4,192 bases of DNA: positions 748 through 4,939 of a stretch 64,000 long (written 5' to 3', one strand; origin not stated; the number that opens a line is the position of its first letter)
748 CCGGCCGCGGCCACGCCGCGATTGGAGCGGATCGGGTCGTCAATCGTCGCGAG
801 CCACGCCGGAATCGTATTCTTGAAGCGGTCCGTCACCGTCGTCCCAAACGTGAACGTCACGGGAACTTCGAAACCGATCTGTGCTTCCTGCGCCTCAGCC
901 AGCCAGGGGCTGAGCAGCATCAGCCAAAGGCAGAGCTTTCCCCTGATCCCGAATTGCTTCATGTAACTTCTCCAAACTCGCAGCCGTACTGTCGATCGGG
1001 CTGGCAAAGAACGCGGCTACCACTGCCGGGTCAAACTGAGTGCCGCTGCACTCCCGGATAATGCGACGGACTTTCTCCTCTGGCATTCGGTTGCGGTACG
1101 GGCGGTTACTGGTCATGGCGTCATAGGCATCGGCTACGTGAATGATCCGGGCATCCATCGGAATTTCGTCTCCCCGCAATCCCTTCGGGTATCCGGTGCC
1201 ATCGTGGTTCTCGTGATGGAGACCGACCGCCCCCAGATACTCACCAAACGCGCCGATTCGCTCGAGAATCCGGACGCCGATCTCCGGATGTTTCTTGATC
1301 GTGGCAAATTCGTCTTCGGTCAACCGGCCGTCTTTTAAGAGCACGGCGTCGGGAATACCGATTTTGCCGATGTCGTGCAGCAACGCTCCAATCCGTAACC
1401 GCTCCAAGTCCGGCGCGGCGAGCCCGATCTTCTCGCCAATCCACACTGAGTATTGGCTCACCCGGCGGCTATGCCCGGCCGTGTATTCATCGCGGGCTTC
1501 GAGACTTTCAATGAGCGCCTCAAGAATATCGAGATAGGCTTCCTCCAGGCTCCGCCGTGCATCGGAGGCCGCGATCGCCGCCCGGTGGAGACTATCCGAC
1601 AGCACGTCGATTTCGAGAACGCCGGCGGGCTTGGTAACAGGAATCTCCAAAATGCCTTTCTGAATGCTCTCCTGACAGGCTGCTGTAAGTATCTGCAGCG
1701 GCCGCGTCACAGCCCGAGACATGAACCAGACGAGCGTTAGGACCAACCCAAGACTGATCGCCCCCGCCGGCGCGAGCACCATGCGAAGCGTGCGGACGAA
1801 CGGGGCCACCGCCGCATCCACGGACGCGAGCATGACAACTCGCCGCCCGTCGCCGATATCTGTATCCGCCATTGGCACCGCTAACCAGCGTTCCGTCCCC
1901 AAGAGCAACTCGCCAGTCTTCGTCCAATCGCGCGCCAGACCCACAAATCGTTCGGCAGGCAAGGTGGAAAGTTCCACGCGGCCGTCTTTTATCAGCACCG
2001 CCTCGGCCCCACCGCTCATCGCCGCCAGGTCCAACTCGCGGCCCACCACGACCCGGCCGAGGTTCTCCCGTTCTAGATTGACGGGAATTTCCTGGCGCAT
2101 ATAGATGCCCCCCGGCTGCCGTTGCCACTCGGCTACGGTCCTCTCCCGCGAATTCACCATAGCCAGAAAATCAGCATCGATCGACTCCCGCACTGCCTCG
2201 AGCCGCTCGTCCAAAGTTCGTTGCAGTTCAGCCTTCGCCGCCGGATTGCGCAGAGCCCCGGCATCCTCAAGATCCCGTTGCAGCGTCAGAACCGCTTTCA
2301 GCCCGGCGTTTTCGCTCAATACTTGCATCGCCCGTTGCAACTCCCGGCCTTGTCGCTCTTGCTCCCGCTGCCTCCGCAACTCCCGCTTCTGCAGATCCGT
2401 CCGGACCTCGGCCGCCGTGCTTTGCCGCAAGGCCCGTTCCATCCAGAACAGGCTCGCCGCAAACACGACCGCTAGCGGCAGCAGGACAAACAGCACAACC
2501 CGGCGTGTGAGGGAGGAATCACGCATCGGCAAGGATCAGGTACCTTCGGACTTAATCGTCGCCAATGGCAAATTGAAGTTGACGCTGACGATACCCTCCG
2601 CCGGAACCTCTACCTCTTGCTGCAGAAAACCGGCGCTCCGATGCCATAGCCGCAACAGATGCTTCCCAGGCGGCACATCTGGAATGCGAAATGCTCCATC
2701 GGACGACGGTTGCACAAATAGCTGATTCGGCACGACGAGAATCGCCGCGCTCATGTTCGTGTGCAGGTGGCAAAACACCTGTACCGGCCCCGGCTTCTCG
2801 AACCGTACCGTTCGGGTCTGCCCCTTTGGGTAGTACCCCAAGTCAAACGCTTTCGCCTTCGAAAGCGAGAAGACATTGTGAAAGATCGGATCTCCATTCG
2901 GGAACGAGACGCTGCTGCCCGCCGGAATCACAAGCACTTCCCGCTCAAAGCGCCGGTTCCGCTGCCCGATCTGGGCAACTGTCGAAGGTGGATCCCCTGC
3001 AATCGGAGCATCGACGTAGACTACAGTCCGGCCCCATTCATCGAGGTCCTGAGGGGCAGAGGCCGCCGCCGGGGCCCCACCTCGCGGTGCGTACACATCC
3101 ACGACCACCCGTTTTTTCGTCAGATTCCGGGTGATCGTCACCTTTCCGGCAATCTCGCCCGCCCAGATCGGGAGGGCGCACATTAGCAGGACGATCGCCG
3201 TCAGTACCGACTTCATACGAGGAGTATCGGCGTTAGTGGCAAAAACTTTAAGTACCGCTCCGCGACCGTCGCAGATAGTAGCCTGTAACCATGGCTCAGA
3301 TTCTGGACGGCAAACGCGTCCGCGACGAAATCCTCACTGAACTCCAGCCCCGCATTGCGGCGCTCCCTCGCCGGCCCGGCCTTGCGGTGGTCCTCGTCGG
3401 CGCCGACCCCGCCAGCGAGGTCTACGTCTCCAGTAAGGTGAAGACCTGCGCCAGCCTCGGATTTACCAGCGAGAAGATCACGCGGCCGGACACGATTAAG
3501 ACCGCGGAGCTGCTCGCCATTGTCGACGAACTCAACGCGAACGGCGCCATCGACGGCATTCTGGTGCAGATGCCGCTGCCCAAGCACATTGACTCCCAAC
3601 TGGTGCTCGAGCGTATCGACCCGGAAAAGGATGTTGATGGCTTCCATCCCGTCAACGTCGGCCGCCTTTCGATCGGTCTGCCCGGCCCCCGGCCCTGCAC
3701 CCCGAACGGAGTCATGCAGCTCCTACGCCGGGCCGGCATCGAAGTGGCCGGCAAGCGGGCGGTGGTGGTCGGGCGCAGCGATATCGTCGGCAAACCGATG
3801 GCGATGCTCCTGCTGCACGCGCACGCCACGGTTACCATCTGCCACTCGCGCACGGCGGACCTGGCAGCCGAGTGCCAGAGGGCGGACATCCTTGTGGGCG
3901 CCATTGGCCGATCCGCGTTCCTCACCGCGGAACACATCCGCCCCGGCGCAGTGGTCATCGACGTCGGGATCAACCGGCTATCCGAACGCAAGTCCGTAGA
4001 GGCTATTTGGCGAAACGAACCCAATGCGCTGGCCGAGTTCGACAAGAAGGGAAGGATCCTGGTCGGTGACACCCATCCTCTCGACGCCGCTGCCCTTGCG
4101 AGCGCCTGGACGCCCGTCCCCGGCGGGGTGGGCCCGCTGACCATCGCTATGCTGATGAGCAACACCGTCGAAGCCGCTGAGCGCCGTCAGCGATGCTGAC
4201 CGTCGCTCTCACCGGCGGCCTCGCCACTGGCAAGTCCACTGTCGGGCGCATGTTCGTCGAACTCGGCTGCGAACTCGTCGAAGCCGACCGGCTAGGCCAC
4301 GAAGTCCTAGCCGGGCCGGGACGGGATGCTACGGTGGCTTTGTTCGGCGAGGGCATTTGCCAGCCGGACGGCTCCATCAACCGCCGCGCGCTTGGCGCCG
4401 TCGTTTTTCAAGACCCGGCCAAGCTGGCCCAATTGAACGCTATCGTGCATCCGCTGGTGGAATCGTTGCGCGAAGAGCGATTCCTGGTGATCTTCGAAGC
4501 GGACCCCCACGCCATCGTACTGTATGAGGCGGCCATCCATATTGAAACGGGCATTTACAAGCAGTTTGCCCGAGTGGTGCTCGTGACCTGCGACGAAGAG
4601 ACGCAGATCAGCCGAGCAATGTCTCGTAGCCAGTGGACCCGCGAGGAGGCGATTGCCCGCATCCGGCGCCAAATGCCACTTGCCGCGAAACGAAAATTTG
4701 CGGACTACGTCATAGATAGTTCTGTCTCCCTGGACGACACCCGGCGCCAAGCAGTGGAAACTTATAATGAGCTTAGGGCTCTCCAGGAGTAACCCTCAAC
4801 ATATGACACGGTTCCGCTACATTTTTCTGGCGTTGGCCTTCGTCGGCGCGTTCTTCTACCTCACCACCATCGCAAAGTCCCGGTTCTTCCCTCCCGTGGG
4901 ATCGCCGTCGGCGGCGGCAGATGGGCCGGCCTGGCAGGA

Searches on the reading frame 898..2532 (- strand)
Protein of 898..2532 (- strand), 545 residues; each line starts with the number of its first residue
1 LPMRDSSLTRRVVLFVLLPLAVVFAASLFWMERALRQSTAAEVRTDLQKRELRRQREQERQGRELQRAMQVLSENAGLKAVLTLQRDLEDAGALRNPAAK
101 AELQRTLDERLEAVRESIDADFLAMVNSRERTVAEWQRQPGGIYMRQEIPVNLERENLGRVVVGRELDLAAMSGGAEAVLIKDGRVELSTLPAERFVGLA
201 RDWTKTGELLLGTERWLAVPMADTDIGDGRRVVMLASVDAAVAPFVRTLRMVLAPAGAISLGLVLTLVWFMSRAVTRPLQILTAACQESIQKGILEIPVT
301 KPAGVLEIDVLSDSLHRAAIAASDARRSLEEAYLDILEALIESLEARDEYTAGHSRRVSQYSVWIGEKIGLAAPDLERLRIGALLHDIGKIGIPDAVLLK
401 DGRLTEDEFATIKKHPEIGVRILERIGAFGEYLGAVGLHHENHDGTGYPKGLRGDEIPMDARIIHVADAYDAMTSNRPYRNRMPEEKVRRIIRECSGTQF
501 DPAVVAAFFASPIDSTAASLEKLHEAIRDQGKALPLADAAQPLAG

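Call 41: search_protein_families(library=pfam, proteins=[window:898-2532:-], max_evalue=0.001)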
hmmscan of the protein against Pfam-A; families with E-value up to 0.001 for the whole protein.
window:898-2532:- (545 aa): 2 families
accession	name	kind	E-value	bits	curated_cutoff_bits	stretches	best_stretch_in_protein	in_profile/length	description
PF13487.12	HD_5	-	1.9e-37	129.1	27.2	1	340-504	3-170/170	HD domain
PF01966.28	HD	-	8.4e-23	81.3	22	1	352-473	2-116/116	HD domain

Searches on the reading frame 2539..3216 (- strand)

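Call 41: search_protein_families(library=pfam, proteins=[window:2539-3216:-], max_evalue=0.001)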
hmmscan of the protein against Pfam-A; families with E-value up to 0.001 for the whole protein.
window:2539-3216:- (226 aa): 1 family
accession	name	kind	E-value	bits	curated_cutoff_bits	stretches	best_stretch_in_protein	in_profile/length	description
PF09430.16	EMC7_beta-sandw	-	0.00065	20.3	26.6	0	166-208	21-63/122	ER membrane protein complex subunit 7, beta-sandwich domain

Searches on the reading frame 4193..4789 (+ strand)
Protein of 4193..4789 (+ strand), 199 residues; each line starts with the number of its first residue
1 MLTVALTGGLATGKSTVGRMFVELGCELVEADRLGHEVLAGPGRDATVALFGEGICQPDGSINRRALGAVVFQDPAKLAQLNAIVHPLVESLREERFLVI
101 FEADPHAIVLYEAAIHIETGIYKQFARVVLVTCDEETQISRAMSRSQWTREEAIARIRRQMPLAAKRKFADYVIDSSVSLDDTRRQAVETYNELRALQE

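Call 41: search_protein_families(library=pfam, proteins=[window:4193-4789:+], max_evalue=0.001)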
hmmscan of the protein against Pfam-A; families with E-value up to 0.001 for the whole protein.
window:4193-4789:+ (199 aa): 1 family
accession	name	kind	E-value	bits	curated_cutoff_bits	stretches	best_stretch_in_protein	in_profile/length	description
PF01121.26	CoaE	-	6.6e-43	146.9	27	1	3-181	2-179/180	Dephospho-CoA kinase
